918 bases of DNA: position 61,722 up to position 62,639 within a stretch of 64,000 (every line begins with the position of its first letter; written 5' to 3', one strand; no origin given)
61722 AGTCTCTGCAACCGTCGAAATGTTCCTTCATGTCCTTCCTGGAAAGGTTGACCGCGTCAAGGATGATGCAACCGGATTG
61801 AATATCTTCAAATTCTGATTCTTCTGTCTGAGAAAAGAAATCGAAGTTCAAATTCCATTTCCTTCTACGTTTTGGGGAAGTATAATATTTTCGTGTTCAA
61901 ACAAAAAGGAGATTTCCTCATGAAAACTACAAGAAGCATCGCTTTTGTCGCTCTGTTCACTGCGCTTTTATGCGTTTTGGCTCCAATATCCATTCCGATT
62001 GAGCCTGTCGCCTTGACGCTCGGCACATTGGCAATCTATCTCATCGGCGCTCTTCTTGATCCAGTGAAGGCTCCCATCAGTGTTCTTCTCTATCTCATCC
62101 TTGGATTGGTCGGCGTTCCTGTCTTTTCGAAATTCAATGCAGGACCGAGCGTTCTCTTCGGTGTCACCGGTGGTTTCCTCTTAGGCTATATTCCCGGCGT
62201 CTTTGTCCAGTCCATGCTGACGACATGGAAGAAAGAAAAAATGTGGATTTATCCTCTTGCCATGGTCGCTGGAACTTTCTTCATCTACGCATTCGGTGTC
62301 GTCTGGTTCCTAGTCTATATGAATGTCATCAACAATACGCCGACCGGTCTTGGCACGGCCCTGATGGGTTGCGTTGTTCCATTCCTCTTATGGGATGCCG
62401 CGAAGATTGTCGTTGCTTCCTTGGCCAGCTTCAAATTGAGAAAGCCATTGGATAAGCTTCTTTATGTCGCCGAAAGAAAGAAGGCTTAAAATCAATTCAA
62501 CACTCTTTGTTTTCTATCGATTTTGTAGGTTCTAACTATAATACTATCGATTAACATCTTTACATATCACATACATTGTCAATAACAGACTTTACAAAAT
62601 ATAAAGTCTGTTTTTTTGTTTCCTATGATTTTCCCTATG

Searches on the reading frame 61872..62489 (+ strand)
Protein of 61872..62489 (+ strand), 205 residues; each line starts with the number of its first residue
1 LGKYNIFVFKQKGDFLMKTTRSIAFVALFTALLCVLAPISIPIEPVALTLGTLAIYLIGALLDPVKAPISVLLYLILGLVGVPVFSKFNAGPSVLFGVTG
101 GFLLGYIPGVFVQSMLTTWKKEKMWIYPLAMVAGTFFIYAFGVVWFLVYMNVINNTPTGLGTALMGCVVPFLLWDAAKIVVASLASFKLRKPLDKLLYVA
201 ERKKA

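Call 79: search_protein_families(library=pfam, proteins=[window:61872-62489:+], max_evalue=0.000001)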
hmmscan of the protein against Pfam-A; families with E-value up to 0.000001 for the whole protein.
window:61872-62489:+ (205 aa): 1 family
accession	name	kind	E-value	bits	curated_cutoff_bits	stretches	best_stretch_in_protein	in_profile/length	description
PF02632.19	BioY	-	5.4e-36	124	25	1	44-191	2-140/140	BioY family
